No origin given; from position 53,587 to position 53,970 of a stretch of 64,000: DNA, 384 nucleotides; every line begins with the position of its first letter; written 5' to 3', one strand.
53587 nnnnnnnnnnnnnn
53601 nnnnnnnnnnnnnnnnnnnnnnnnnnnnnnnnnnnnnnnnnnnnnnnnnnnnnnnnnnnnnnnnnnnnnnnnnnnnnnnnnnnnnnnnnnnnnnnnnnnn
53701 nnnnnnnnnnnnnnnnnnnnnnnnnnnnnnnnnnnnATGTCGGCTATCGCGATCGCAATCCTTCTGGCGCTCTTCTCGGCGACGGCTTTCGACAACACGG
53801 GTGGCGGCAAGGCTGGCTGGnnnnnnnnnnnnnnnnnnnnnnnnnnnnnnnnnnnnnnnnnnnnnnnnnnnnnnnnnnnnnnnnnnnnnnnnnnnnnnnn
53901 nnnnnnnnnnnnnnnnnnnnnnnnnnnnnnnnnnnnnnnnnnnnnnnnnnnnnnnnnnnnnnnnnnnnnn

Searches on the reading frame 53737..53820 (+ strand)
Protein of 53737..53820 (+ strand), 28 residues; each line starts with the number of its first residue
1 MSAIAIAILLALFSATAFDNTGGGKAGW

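Call 3: search_protein_families(library=ncbifam, proteins=[window:53737-53820:+], max_evalue=10)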
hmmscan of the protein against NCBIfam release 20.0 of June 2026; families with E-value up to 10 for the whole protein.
seq(28 aa): 0 families

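Call 4: search_protein_families(library=pfam, proteins=[window:53737-53820:+], max_evalue=10)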
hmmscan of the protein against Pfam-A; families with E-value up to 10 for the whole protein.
seq(28 aa): 0 families

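Call 46: search_solved_structures(query=A5, max_evalue=10, show_alignments=3)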
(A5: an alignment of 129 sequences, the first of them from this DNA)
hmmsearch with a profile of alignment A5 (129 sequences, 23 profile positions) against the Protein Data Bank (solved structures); distinct sequences matched with E-value up to 10: 4.
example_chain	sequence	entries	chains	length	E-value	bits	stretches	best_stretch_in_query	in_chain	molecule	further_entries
6rwx_a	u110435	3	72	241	0.59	13.8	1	1-15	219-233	Lipoprotein MxiJ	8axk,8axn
2n4k_A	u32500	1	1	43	1.1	12.9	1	12-23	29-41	Enterocin-HF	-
7qru_C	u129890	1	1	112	2.4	11.8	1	3-14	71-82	Na(+)/H(+) antiporter subunit C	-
3j1r_A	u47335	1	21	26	8.6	10.1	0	2-14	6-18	archaeal adhesion filament core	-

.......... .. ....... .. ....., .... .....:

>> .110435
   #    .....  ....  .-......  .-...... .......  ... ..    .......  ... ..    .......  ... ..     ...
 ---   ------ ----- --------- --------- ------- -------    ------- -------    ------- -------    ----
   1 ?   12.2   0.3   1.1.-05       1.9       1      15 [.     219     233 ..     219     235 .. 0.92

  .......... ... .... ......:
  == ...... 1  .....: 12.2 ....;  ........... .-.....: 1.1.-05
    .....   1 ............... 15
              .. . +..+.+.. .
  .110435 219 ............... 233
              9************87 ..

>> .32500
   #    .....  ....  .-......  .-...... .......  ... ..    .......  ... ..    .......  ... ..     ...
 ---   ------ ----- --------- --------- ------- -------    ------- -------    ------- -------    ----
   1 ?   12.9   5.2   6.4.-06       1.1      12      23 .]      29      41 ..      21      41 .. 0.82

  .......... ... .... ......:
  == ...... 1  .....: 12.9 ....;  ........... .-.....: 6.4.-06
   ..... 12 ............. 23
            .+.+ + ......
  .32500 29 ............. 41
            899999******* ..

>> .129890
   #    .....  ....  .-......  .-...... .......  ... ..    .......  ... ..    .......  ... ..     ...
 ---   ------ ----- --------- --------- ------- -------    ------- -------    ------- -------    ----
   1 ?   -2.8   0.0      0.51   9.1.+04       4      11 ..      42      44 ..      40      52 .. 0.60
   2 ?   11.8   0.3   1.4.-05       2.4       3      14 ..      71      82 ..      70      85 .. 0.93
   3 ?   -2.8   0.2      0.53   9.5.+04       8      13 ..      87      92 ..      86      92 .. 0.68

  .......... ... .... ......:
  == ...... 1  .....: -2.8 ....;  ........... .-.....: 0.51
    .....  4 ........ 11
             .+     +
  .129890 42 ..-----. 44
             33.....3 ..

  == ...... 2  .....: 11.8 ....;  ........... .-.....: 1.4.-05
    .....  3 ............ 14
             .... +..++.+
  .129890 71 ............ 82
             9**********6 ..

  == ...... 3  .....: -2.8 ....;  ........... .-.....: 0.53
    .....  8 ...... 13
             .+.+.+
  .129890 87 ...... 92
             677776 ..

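Call 47: search_protein_families(library=ncbifam, alignment_id=A5, max_evalue=1)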
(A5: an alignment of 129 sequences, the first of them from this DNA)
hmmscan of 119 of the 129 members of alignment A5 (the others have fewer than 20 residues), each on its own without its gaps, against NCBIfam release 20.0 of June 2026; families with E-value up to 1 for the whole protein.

A. member 1, seq(28 aa): 0 families

B. families by the number of members that match (of 119 scanned): 6 families
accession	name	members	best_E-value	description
NF033799.1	inhib_PhrA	3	0.0083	PhrA family phosphatase inhibitor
NF038351.1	cyt_ox_assem_30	1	0.095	cytochrome oxidase small assembly protein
NF053725.2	Rv3103c_TM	1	0.11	Rv3103c transmembrane domain-containing protein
NF010225.0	PRK13681.1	1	0.13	protein YohO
NF033865.1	fusolisin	1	0.31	fusolisin family autotransporter serine protease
NF052476.1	small_YdgU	1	0.68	small membrane protein YdgU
